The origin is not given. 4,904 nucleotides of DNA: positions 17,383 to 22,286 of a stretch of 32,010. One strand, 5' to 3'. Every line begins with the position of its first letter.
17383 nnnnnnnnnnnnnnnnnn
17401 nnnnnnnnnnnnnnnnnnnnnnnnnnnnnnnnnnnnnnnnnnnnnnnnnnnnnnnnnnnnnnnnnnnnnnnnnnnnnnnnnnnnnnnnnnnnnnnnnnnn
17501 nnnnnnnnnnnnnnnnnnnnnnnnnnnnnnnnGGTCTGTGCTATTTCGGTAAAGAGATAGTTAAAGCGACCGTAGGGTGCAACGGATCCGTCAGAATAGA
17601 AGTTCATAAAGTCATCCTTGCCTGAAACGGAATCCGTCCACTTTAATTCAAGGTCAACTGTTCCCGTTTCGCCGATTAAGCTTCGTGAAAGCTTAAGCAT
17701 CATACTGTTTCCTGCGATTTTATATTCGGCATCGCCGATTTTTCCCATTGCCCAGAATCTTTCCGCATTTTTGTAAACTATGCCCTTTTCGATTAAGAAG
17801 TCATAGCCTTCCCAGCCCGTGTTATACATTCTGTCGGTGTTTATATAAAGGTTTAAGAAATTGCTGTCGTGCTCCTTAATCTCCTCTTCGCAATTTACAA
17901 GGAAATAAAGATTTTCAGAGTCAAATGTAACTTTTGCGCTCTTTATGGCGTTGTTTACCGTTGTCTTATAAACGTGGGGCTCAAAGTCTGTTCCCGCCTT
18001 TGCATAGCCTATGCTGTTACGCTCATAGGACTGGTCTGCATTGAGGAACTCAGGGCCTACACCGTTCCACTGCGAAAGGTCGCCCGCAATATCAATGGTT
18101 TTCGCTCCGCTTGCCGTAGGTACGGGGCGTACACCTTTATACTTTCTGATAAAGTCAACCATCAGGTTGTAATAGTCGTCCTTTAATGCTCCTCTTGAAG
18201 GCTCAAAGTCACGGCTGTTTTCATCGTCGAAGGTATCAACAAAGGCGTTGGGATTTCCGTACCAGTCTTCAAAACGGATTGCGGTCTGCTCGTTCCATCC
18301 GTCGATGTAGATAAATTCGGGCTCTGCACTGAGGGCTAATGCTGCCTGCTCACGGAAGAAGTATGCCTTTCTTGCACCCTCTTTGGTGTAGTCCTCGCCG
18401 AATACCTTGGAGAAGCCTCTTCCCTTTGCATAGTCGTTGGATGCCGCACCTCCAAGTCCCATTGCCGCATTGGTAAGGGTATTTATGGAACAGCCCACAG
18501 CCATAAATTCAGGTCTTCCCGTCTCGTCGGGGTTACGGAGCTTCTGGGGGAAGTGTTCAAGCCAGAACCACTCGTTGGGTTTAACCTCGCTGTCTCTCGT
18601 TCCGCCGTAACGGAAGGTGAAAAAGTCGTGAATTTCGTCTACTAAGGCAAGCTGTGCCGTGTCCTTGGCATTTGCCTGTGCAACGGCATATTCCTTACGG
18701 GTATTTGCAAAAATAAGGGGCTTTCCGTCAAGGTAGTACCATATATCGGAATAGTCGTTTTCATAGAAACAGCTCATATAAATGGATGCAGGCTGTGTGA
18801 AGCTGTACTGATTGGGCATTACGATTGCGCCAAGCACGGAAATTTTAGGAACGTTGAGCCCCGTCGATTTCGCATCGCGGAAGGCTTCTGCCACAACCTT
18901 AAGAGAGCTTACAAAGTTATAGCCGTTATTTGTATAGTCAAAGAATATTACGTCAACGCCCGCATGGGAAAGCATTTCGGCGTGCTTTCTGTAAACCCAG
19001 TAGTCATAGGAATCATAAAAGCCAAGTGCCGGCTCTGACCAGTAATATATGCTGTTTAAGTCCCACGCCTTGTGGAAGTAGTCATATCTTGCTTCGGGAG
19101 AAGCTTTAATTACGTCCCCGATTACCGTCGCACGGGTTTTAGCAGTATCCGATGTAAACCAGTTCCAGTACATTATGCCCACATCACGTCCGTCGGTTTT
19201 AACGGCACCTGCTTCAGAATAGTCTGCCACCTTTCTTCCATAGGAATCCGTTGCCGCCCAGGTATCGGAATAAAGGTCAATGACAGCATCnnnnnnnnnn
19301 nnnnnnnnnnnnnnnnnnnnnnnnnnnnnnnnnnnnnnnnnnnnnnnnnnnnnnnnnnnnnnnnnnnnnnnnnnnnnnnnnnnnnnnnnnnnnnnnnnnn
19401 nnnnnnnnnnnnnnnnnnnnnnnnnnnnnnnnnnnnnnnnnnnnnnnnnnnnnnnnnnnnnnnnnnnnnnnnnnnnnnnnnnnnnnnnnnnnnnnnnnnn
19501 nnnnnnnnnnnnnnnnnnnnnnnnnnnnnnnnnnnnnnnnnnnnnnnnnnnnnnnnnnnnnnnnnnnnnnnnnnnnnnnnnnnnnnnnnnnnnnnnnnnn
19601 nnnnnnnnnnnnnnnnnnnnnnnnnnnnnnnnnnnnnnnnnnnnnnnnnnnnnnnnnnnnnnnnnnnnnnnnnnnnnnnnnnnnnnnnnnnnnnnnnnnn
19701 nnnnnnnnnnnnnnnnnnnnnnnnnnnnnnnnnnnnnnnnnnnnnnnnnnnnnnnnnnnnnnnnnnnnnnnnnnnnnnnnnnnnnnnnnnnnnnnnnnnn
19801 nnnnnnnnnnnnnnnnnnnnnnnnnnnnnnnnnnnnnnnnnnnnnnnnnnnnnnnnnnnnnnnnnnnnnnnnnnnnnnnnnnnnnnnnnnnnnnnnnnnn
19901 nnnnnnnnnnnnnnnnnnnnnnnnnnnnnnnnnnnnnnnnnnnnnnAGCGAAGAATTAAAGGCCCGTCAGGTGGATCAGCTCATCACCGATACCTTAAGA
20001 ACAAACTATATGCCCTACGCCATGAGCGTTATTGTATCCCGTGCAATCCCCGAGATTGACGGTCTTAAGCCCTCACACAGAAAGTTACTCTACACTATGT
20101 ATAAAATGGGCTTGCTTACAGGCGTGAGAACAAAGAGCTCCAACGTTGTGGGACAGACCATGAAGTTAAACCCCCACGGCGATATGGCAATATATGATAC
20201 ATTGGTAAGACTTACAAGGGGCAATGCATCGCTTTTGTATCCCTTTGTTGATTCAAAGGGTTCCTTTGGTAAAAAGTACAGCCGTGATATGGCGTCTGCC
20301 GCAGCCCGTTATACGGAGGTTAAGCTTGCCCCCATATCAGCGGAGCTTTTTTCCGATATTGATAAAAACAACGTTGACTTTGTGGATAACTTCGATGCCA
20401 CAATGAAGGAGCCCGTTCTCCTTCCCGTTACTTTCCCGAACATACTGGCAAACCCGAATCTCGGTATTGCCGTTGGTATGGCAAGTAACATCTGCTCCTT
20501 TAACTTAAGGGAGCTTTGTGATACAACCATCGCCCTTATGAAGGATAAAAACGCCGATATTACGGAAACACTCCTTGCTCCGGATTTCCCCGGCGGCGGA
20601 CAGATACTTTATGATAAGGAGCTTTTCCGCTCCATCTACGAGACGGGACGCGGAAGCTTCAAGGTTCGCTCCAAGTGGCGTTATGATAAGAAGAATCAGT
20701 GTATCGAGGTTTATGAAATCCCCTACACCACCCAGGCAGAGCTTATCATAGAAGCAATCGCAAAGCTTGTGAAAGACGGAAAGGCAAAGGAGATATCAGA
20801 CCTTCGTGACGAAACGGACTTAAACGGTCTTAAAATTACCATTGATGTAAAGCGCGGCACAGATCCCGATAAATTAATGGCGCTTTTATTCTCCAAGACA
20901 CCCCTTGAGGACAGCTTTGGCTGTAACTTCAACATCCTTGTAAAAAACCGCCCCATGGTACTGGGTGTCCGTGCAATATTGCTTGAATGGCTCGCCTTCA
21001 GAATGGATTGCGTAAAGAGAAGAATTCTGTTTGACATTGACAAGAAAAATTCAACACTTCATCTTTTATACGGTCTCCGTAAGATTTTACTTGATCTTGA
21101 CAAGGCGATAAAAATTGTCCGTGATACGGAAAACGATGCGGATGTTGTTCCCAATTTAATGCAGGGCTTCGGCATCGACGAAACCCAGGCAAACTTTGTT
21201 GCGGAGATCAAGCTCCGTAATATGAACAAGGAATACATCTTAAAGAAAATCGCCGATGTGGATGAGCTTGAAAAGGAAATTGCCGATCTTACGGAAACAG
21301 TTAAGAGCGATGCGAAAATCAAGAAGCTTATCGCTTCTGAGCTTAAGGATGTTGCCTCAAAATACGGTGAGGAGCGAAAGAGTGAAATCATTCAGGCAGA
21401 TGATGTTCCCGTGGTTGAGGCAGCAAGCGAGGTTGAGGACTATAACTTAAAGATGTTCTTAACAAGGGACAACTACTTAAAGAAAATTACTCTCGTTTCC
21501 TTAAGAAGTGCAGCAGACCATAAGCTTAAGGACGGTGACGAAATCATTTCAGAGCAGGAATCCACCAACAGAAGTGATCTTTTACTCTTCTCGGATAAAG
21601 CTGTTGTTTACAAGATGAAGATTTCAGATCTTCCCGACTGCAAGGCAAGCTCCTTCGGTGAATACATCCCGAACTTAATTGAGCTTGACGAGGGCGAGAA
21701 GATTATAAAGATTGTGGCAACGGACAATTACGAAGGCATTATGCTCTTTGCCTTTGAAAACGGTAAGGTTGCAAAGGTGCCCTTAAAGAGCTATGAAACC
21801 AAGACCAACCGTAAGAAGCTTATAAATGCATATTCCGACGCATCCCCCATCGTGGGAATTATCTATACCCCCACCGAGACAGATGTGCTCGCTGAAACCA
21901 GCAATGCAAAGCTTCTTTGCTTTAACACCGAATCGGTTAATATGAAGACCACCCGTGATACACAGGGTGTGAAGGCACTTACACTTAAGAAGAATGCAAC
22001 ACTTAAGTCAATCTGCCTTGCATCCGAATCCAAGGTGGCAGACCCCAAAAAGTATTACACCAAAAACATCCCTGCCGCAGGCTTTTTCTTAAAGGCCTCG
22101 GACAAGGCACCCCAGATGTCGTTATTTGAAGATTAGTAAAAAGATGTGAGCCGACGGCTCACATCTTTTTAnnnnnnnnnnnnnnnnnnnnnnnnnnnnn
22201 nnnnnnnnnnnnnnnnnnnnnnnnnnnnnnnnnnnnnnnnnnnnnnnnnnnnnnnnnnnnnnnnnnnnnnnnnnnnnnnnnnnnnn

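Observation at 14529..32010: A two-gene cassette (unassigned glycosidase-like protein followed by a 4x-discoidin protein) occurs twice, flanking housekeeping genes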

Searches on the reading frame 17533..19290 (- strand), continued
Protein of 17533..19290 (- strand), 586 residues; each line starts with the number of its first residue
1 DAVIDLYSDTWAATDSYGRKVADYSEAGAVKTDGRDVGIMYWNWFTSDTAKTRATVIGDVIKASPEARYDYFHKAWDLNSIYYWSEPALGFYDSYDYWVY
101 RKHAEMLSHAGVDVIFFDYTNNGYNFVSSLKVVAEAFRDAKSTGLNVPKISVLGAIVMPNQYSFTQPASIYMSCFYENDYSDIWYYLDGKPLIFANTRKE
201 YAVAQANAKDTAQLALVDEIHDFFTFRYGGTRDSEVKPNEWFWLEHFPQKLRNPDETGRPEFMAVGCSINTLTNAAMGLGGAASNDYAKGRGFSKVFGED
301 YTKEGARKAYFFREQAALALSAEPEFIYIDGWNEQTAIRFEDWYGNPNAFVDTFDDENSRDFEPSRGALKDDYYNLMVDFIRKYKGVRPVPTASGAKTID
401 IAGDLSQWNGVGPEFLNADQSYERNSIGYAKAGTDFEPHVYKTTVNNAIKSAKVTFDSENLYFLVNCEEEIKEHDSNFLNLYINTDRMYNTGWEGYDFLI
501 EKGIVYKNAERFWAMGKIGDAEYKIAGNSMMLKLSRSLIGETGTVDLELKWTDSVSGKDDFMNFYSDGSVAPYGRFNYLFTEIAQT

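Call 48: search_solved_structures(query=A2, max_evalue=10, show_alignments=3)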
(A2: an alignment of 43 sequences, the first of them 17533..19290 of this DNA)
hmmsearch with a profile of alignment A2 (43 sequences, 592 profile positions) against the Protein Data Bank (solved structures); distinct sequences matched with E-value up to 10: 25.
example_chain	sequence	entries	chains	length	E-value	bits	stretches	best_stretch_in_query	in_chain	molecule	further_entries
4acy_A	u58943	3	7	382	8.7e-05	24.5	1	61-344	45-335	ENDO-ALPHA-MANNOSIDASE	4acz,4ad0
4acz_B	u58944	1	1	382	0.00019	23.3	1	109-344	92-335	ENDO-ALPHA-MANNOSIDASE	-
6zdc_A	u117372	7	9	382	0.049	15.4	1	312-346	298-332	Glycoprotein endo-alpha-1,2-mannosidase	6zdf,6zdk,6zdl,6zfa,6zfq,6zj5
1b3o_A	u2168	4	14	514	0.4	12.4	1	127-154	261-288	PROTEIN (INOSINE MONOPHOSPHATE DEHYDROGENASE 2) | Inosine-5'-monophosphate dehydrogenase 2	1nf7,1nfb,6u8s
6i0m_A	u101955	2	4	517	0.4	12.4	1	127-154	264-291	Inosine-5'-monophosphate dehydrogenase 2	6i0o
9dmu_A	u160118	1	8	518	0.4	12.4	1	127-154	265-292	Inosine-5'-monophosphate dehydrogenase 2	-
9mub_A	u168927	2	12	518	0.4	12.4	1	127-154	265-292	Inosine-5'-monophosphate dehydrogenase 2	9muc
6u8e_A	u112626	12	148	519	0.4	12.4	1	127-154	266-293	Inosine-5'-monophosphate dehydrogenase 2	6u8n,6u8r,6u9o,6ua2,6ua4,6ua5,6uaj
8foz_A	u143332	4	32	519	0.4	12.4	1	127-154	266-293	Inosine-5'-monophosphate dehydrogenase 2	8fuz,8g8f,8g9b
7rfe_A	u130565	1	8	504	0.5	12.1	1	127-154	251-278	Inosine-5'-monophosphate dehydrogenase 1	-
1jcn_A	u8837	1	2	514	0.51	12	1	127-154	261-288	INOSINE MONOPHOSPHATE DEHYDROGENASE I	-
7rer_A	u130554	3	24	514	0.51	12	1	127-154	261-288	Isoform 5 of Inosine-5'-monophosphate dehydrogenase 1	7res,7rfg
7rgi_A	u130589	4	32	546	0.55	11.9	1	127-154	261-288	Inosine-5'-monophosphate dehydrogenase 1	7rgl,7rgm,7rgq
8u7q_A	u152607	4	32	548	0.56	11.9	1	127-154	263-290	Inosine-5'-monophosphate dehydrogenase 1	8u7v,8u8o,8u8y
7rfh_A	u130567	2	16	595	0.62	11.8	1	127-154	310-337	Isoform 5 of Inosine-5'-monophosphate dehydrogenase 1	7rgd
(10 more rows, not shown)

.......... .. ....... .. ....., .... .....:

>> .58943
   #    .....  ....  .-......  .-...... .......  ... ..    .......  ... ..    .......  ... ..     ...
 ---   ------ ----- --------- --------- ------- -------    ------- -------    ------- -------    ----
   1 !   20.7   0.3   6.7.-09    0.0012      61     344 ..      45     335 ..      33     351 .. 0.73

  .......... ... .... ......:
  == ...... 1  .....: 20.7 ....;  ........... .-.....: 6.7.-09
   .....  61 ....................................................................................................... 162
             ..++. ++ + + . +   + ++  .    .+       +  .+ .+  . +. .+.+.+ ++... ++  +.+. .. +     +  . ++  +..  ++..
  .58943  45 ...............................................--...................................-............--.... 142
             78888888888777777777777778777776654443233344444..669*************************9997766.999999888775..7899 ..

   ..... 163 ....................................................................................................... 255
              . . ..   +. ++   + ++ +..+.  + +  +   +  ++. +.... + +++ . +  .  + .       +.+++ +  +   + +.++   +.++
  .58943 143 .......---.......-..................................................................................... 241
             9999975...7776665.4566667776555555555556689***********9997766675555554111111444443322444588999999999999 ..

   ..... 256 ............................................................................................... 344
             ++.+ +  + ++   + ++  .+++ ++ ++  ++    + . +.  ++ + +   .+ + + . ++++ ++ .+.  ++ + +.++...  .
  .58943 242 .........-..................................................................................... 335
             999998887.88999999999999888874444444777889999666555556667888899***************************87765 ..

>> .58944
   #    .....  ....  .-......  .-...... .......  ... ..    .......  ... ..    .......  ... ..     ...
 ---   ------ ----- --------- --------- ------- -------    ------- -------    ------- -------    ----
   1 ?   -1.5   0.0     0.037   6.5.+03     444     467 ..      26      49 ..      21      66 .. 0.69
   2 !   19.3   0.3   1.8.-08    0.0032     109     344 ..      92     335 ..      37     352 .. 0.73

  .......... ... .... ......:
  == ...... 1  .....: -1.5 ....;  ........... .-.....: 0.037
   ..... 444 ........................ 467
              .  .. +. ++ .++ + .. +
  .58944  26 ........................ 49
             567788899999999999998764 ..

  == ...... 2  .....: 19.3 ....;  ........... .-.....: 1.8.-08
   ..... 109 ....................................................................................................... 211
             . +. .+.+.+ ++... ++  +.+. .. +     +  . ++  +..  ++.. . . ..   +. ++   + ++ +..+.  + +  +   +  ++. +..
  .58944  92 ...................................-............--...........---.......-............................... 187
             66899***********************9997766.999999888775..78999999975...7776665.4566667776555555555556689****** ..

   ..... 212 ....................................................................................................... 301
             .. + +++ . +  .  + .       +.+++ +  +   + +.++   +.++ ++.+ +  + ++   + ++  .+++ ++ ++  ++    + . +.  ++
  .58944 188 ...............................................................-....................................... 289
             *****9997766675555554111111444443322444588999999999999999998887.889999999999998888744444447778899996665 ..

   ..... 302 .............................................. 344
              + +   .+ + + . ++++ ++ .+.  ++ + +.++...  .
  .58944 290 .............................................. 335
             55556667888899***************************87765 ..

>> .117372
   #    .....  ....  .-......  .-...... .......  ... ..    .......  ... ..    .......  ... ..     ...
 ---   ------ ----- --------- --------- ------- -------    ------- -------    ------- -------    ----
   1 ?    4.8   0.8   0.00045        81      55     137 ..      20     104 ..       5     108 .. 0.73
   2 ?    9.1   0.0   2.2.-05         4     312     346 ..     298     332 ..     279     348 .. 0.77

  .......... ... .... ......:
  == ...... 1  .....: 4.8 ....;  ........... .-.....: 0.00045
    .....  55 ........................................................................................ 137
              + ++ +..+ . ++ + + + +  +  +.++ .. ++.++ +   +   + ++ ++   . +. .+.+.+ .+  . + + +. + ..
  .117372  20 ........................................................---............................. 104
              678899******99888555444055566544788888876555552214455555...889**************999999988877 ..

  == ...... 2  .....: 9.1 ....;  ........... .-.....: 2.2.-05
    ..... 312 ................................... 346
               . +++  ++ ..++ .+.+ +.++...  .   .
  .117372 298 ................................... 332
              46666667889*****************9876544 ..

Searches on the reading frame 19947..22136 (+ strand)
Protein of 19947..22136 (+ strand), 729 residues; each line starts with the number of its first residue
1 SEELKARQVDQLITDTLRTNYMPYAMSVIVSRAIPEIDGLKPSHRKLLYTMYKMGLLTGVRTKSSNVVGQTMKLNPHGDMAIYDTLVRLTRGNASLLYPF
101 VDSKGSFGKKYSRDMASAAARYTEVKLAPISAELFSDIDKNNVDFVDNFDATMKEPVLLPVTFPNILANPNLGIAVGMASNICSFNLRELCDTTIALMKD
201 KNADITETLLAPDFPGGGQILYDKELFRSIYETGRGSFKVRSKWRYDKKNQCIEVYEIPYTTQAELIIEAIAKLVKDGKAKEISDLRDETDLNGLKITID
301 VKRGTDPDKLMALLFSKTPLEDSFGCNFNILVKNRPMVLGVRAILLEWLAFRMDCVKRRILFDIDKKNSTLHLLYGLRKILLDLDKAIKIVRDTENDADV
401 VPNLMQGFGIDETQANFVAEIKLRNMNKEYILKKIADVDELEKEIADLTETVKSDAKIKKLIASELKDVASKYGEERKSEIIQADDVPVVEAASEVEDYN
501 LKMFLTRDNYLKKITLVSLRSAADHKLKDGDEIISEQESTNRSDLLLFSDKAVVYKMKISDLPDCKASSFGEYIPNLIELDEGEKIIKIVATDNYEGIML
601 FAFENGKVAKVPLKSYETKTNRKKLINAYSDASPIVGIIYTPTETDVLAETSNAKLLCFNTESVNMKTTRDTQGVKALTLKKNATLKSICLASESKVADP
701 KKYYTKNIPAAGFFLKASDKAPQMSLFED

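Call 17: search_protein_families(library=pfam, proteins=[window:19947-22136:+], max_evalue=0.01)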
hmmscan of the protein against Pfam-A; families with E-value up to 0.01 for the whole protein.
window:19947-22136:+ (729 aa): 2 families
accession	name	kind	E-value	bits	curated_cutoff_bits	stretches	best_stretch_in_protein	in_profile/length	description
PF00521.26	DNA_topoisoIV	-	1e-125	420.5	31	1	32-467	1-432/432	DNA gyrase/topoisomerase IV, subunit A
PF03989.18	DNA_gyraseA_C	-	4.2e-07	29.7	27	0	544-591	2-46/48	DNA gyrase C-terminal domain, beta-propeller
